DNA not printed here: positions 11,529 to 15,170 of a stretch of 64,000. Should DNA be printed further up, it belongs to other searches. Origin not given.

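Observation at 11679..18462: A PKS-like operon whose KS, AT and DH catalytic residues all look substituted while the fused PPTase looks intact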

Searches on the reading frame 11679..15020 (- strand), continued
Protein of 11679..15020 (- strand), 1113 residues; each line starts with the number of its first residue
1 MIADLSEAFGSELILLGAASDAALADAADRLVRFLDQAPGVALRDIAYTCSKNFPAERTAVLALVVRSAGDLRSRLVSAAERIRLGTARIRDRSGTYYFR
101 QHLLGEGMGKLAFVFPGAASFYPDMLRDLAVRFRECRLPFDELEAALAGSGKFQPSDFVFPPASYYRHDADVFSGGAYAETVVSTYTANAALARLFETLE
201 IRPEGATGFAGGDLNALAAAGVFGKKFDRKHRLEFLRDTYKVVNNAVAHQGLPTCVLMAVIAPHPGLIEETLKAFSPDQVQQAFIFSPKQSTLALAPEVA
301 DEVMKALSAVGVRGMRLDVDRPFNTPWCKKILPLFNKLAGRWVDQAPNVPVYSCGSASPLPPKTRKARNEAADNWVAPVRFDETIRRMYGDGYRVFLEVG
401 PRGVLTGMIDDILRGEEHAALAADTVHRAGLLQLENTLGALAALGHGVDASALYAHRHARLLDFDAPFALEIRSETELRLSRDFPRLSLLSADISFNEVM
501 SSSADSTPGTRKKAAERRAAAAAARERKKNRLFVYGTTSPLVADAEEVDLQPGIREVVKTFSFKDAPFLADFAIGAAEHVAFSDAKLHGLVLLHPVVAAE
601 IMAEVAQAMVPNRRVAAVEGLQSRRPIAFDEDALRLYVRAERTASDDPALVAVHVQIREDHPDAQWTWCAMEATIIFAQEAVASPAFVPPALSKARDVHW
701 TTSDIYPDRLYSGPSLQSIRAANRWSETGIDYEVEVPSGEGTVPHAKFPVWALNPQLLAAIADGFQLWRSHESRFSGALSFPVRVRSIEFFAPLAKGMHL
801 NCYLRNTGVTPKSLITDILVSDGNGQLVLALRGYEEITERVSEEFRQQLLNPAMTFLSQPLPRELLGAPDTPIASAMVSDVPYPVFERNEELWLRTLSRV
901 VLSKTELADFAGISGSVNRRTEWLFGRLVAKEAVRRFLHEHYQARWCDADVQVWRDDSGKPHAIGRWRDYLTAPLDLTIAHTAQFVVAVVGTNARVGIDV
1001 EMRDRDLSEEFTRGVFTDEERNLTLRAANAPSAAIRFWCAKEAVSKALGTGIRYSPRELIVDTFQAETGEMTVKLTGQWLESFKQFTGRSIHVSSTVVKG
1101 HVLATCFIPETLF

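Call 47: find_encoding_contigs(protein=P0264, flank=10000, max_places=1)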
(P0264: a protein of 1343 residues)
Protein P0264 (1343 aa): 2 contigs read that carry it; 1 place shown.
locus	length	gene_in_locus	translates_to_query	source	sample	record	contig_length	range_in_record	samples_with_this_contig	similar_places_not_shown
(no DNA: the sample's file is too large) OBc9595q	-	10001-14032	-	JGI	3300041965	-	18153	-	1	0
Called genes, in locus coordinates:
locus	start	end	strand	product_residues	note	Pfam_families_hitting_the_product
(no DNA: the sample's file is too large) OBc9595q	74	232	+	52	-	-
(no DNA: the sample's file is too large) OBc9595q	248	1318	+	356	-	-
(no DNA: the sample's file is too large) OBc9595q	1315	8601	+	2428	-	PF00109:ketoacyl-synt, PF02801:Ketoacyl-synt_C, PF16197:KAsynt_C_assoc, PF00698:Acyl_transf_1, PF08659:KR, PF00106:adh_short, PF13561:adh_short_C2, PF21089:PKS_DH_N, +5 more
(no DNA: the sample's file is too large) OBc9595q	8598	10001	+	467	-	PF00109:ketoacyl-synt, PF02801:Ketoacyl-synt_C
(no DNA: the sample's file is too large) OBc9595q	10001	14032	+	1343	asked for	PF00698:Acyl_transf_1, PF00550:PP-binding (weak), PF14765:PS-DH, PF01648:ACPS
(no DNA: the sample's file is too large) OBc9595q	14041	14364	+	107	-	-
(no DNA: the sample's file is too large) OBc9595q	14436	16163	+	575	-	PF01663:Phosphodiest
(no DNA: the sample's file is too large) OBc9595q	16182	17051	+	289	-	PF00561:Abhydrolase_1, PF12146:Hydrolase_4, PF12697:Abhydrolase_6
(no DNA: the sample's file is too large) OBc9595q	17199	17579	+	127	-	?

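Call 48: find_encoding_contigs(protein=P0282, flank=10000, max_places=1)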
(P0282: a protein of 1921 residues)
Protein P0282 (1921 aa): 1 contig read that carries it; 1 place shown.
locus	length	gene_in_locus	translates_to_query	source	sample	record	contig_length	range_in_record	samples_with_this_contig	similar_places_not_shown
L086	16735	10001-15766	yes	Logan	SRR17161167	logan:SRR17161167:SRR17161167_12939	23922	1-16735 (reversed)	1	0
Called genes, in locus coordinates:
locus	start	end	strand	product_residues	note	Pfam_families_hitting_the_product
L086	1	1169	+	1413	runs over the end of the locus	PF07705:CARDB, PF00553:CBM_2 (faint), PF00927:Transglut_C (faint), PF26283:Ig_TRAPPC9-Trs120_4th (faint), PF07705:CARDB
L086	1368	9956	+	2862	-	PF03060:NMO, PF00109:ketoacyl-synt, PF02801:Ketoacyl-synt_C, PF16197:KAsynt_C_assoc, PF00698:Acyl_transf_1, PF00106:adh_short, PF08659:KR, PF13561:adh_short_C2, +4 more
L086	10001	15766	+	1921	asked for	PF00109:ketoacyl-synt, PF02801:Ketoacyl-synt_C, PF16197:KAsynt_C_assoc, PF00698:Acyl_transf_1, PF00550:PP-binding (weak), PF14765:PS-DH, PF01648:ACPS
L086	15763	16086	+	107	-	-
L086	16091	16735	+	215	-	?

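Call 52: search_protein_families(library=ncbifam, proteins=[L085:791-9133:+, L085:9130-14058:+, L085:14055-14375:+, L085:14376-15977:+, L085:16002-16886:+, L085:16888-19197:+], max_evalue=0.00001)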
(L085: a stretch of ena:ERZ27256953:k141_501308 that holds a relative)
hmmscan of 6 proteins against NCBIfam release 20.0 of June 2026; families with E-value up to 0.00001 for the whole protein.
L085:791-9133:+ (2780 aa): 84 families (the best 25 are shown)
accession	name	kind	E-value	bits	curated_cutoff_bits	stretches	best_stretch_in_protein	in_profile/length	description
TIGR02813.1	omega_3_PfaA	subfamily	0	1098.9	1010.1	3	702-1592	8-917/2582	polyketide-type polyunsaturated fatty acid synthase PfaA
NF045894.1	PKS_plus_SDR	equivalog_domain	2e-232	774.7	1740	3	703-1608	3-864/1515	type I polyketide synthase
NF041183.1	Pks2_ls1_myc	equivalog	2.8e-135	452.3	2400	2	702-1567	3-823/2086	sulfolipid-1 biosynthesis phthioceranic/hydroxyphthioceranic acid synthase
NF040607.1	mycolic_Pks13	equivalog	1.8e-132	443.4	2100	1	662-1611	62-1010/1680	polyketide synthase Pks13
TIGR00128.1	fabD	equivalog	6.8e-54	183.3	260.9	1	1264-1557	3-286/290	ACP S-malonyltransferase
TIGR03150.1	fabF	equivalog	4.5e-53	180.4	493.75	1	703-1141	3-406/407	beta-ketoacyl-ACP synthase II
NF005589.0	PRK07314.1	subfamily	1.5e-51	175.5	387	1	703-1144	6-412/413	beta-ketoacyl-ACP synthase II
TIGR03131.1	malonate_mdcH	equivalog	1.9e-49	168.7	297.9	1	1264-1559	1-277/297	malonate decarboxylase subunit epsilon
NF004970.0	PRK06333.1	subfamily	1.3e-46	159.4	525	1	703-1145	6-423/424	beta-ketoacyl-ACP synthase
NF053555.1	prodigi_MBC_PigJ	equivalog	4.6e-46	157.5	900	1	834-1142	461-757/759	prodigiosin MBC biosynthesis protein PigJ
NF006274.0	PRK08439.1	equivalog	8e-38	130.3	621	1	787-1140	72-402/406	beta-ketoacyl-ACP synthase II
NF006618.0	PRK09185.1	subfamily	4.8e-37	127.9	407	1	869-1142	141-391/394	beta-ketoacyl-ACP synthase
NF037940.1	PKS_MbtD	equivalog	6.4e-36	123.8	1150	2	1259-1575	87-389/978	mycobactin polyketide synthase MbtD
NF058662.1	cispenta_AmcF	equivalog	6.5e-36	124.1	325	1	870-1140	110-366/369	cispentacin biosynthesis acyltransferase subunit AmcF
NF005490.0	PRK07103.1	equivalog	1.2e-34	120.1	445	1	868-1143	148-412/414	polyketide beta-ketoacyl:acyl carrier protein synthase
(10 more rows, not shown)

L085:9130-14058:+ (1642 aa): 28 families (the best 25 are shown)
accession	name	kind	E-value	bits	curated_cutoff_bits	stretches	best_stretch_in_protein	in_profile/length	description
TIGR02813.1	omega_3_PfaA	subfamily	5.8e-175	583.9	1010.1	1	12-921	8-918/2582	polyketide-type polyunsaturated fatty acid synthase PfaA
NF045894.1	PKS_plus_SDR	equivalog_domain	9e-155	517.4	1740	2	183-937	143-865/1515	type I polyketide synthase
NF040607.1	mycolic_Pks13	equivalog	2.6e-110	369.9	2100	2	6-477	96-536/1680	polyketide synthase Pks13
NF041183.1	Pks2_ls1_myc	equivalog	5.4e-94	315.3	2400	1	185-917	145-847/2086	sulfolipid-1 biosynthesis phthioceranic/hydroxyphthioceranic acid synthase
TIGR03150.1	fabF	equivalog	1.5e-54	185.3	493.75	1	189-463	137-405/407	beta-ketoacyl-ACP synthase II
NF005589.0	PRK07314.1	subfamily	2.3e-52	178.1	387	1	189-467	140-412/413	beta-ketoacyl-ACP synthase II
NF004970.0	PRK06333.1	subfamily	1.4e-47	162.5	525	1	190-468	150-423/424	beta-ketoacyl-ACP synthase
NF053555.1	prodigi_MBC_PigJ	equivalog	2.2e-47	161.9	900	1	196-465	496-757/759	prodigiosin MBC biosynthesis protein PigJ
NF005490.0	PRK07103.1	equivalog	1.2e-41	143.1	445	1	190-466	146-412/414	polyketide beta-ketoacyl:acyl carrier protein synthase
NF006434.0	PRK08722.1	equivalog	3.3e-39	134.9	759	1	190-464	141-411/414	beta-ketoacyl-ACP synthase II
NF058662.1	cispenta_AmcF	equivalog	4.6e-38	131.2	325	1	193-424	109-336/369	cispentacin biosynthesis acyltransferase subunit AmcF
NF005076.0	PRK06501.1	equivalog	1.1e-37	129.9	629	1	190-465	152-421/425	beta-ketoacyl-ACP synthase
NF005935.0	PRK07967.1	equivalog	6.4e-37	127.4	630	1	188-467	137-404/406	beta-ketoacyl-ACP synthase I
NF006618.0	PRK09185.1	subfamily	1e-36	126.8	407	1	191-464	139-390/394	beta-ketoacyl-ACP synthase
NF004618.0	PRK05952.1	equivalog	1.5e-35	122.9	455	1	197-462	131-378/384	beta-ketoacyl-ACP synthase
TIGR00556.1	pantethn_trn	domain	1.7e-10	41.1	45.35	0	1523-1588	4-78/128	phosphopantetheine--protein transferase domain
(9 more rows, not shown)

L085:14055-14375:+ (106 aa): 0 families

L085:14376-15977:+ (533 aa): 0 families

L085:16002-16886:+ (294 aa): 28 families (the best 25 are shown)
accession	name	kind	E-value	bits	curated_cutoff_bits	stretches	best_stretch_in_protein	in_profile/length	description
NF051488.1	bifunc_PcaDC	exception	1.9e-28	99.7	390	1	17-149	8-134/375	bifunctional 3-oxoadipate enol-lactonase/4-carboxymuconolactone decarboxylase PcaDC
NF011457.0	PRK14875.1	equivalog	1.4e-26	93.4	307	1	2-118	113-230/372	acetoin dehydrogenase dihydrolipoyllysine-residue acetyltransferase subunit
TIGR02427.1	protocat_pcaD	equivalog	9.2e-25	87.5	255.85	1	15-149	6-135/251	3-oxoadipate enol-lactonase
NF002938.0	PRK03592.1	equivalog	9.1e-23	81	241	1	3-149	14-158/298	haloalkane dehalogenase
TIGR03611.1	RutD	equivalog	2.4e-16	59.9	238.5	1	16-119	10-113/258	pyrimidine utilization protein D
TIGR03056.1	bchO_mg_che_rel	equivalog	8.3e-16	57.8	172.55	1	15-122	22-131/278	alpha/beta fold hydrolase BchO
NF002873.0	PRK03204.1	equivalog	1.1e-15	57.7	466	1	10-116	25-131/286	haloalkane dehalogenase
NF050089.1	i_nPHAscl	equivalog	1.5e-15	57.1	300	1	10-157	8-153/288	intracellular short-chain-length polyhydroxyalkanoate depolymerase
TIGR03695.1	menH_SHCHC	equivalog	1.4e-14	54.1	208.55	1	20-117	3-102/252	2-succinyl-6-hydroxy-2,4-cyclohexadiene-1-carboxylate synthase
TIGR01738.1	bioH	equivalog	2.5e-14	53.5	206.95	1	18-119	2-98/245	pimeloyl-ACP methyl ester esterase BioH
NF051487.1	bifunc_PcaCD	exception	6.8e-14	51.8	430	1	21-149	174-296/413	bifunctional 4-carboxymuconolactone decarboxylase/3-oxoadipate enol-lactonase PcaCD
NF004514.1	PRK05855.1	equivalog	7e-14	51.3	455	1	17-100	20-105/578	SDR family oxidoreductase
TIGR01250.1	pro_imino_pep_2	subfamily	7.6e-14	51.9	167.65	1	7-121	10-130/288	proline iminopeptidase-family hydrolase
NF007954.0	PRK10673.1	equivalog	1.8e-12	47.1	399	1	22-118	19-113/255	esterase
NF045632.1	hydroxlase_HsaD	equivalog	3.1e-12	46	400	1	5-117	18-135/290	4,5:9,10-diseco-3-hydroxy-5,9,17-trioxoandrosta-1(10),2-diene-4-oate hydrolase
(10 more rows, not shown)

L085:16888-19197:+ (769 aa): 15 families
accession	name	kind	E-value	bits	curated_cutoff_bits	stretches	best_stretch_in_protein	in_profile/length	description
NF045667.1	MTase_DVU1556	equivalog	2.9e-19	69.4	155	1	570-706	21-160/213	DVU_1556 family methyltransferase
TIGR02072.1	BioC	equivalog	3.9e-11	43.2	184.95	1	554-673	17-136/244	malonyl-ACP O-methyltransferase BioC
NF041537.1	ArsM_AhpD_UU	exception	1.4e-10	40.5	510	1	575-675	80-186/345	arsenite methyltransferase/AhpD domain selenoprotein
NF045825.1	FAmtase_mtf2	equivalog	3.3e-10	39.6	400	1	575-674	62-163/248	fatty-acid O-methyltransferase Mtf2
NF045823.1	PthPhpthDimycoMt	equivalog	3.3e-10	39.6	300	1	575-674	70-171/256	phthiotriol/phenolphthiotriol dimycocerosates methyltransferase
TIGR01934.1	MenG_MenH_UbiE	subfamily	4.4e-10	39.2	158.35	1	571-676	39-148/223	ubiquinone/menaquinone biosynthesis methyltransferase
NF047649.1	MTase_UXPK_star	exception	2.9e-09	36.4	460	1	574-673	80-185/283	methyltransferase/UXPK-star double selenoprotein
NF043040.1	corrin_prot_MT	hypoth_equivalog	4.3e-09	36.1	180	1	557-673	27-151/216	corrinoid protein-associated methyltransferase CpaM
NF008300.0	PRK11088.1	equivalog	4.5e-09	36.2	303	1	559-648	73-165/272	23S rRNA (guanine(745)-N(1))-methyltransferase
NF041536.1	ArsM_DUF2284_UU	exception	2.8e-08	32.6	575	1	575-675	80-186/459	arsenite methyltransferase/DUF2284 domain selenoprotein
NF002463.0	PRK01683.1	equivalog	4.2e-08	33.1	297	1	568-621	28-81/258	trans-aconitate 2-methyltransferase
NF001244.0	PRK00216.1-5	equivalog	1.7e-07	30.8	216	1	572-674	49-158/236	bifunctional demethylmenaquinone methyltransferase/2-methoxy-6-polyprenyl-1,4-benzoquinol methylase UbiE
NF010703.0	PRK14103.1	equivalog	8.1e-06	25.4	320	0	565-710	22-160/256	trans-aconitate 2-methyltransferase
TIGR01983.1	UbiG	equivalog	8.6e-06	25.2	102.95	0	574-671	52-153/228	bifunctional 2-polyprenyl-6-hydroxyphenol methylase/3-demethylubiquinol 3-O-methyltransferase UbiG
NF041675.1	sarc_dimgly_tmase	equivalog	8.9e-06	25.8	550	0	540-727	33-230/278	sarcosine/dimethylglycine N-methyltransferase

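Call 66: search_dna_similar(query=P0261, collection=plasmids, mode=protein, max_rows=15, max_evalue=1e-20)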
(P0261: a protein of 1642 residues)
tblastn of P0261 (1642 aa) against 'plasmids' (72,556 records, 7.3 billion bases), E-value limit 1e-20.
In 4 record(s) the limit of 40 matching pieces per record was reached: places in those records are undercounted.
Records with a match: 1401; places in all: 4274; records where one place covers at least 80% of the query: 2.
Best place of each record, by identity: <60% 1401.
By first word of the organism name: Streptomyces 267; Salmonella 183; Ralstonia 127; Rhizobium 117; Sinorhizobium 89; Bacillus 86; Burkholderia 57; Pantoea 53; Klebsiella 38; Agrobacterium 23; and 126 more.
By predicted mobility (MOB-suite, as given by PLSDB): non-mobilizable 720; conjugative 435; mobilizable 246.
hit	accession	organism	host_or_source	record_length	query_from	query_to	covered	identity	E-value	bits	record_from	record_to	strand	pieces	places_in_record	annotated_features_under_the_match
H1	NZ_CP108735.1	Streptomyces sp. NBC_00984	-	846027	8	1642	82%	35.1%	2e-131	587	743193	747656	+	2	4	beta-ketoacyl synthase N-terminal-like domain-containing protein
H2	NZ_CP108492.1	Streptomyces sp. NBC_01243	-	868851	8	1642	82%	35.1%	3e-131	585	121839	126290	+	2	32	beta-ketoacyl synthase N-terminal-like domain-containing protein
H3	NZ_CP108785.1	Embleya sp. NBC_00888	-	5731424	13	1004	60%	36.3%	7e-119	425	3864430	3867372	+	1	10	none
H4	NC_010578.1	Beijerinckia indica subsp. indica ATCC 9039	-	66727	10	1002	60%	35.1%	9e-130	458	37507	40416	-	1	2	type I polyketide synthase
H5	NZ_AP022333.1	Methylosinus sp. C49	-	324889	11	903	54%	37.7%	5e-137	480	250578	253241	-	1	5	type I polyketide synthase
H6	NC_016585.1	Azospirillum lipoferum 4B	-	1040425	10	904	55%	36.8%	2e-123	439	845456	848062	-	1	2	none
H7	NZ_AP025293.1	Persicobacter psychrovividus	-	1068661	13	901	54%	36.3%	2e-129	457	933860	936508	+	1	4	none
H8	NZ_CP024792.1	Nostoc flagelliforme CCNUN1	cell culture,desert soil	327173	10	897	54%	35.8%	2e-139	488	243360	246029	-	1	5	type I polyketide synthase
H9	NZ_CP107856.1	Streptomyces sp. NBC_00503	-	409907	6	895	54%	35.7%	9e-119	424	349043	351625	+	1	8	SDR family NAD(P)-dependent oxidoreductase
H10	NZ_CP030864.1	Streptomyces globosus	cell culture,environment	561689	6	895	54%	35.3%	5e-116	416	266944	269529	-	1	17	type I polyketide synthase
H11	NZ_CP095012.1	Streptomyces sp. 2P-4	cell culture,mudflats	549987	6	895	54%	35.3%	9e-116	415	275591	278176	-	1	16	none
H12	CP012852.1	Persicobacter sp. JZB09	cell culture,soil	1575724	13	901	54%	34.9%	9e-132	464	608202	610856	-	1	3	none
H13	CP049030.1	Rhodobacteraceae bacterium SC52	Apostichopus japonicus,pure ...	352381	526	1640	68%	27.2%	2e-55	222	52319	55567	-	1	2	4'-phosphopantetheinyl transferase superfamily protein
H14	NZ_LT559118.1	Nonomuraea gerenzanensis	-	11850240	11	904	48%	36.8%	4e-73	401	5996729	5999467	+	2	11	none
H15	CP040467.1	Streptomyces albidoflavus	Lolium arundinaceum,seeds,seed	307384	4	903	55%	31.7%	9e-91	337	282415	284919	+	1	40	type I polyketide synthase | SDR family NAD(P)-dependent oxidoreductase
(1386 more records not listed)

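Call 67: get_annotated_region(hit=H13, flank=14000)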
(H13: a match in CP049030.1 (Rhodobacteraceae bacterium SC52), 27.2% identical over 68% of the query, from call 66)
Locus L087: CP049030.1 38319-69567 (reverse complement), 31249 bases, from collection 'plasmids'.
description: Rhodobacteraceae bacterium SC52 plasmid pSC52_2, complete sequence
organism: Rhodobacteraceae bacterium SC52 (NCBI taxid 2745590)
taxonomy: Bacteria; Pseudomonadota; Alphaproteobacteria; Rhodobacterales; Paracoccaceae; ; Rhodobacteraceae bacterium SC52
host: -; source: Apostichopus japonicus,pure culture,Intestine content; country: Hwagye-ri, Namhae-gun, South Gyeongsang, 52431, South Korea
typing (MOB-suite, as given by PLSDB): mobilizable; relaxase MOBP,MOBP
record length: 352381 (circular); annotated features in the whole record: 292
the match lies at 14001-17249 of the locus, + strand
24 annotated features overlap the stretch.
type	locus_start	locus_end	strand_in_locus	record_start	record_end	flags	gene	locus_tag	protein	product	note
CDS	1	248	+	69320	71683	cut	-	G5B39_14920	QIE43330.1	DUF4962 domain-containing protein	-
CDS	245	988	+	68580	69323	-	-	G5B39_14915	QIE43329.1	glucose 1-dehydrogenase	-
CDS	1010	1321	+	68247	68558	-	-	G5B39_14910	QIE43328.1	cupin domain-containing protein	-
CDS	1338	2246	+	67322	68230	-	-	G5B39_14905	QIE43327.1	sugar kinase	-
CDS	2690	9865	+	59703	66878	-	-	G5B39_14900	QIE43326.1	SDR family NAD(P)-dependent oxidoreductase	-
CDS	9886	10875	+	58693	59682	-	-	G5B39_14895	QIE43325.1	TauD/TfdA family dioxygenase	-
CDS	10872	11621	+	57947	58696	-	-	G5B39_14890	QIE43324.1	hypothetical protein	-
CDS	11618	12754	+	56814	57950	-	-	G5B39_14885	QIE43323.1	hypothetical protein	-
CDS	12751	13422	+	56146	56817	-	-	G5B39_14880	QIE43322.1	class I SAM-dependent methyltransferase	-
CDS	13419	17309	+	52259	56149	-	-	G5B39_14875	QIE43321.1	4'-phosphopantetheinyl transferase superfamily protein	-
CDS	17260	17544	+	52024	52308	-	-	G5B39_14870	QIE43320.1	hypothetical protein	-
CDS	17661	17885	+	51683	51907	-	-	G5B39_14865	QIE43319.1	hypothetical protein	-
CDS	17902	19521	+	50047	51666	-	-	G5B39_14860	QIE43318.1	ATP-binding cassette domain-containing protein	-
CDS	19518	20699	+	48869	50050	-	-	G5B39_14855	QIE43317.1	prohibitin family protein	-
CDS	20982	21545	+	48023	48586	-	-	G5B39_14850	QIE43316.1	DUF697 domain-containing protein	-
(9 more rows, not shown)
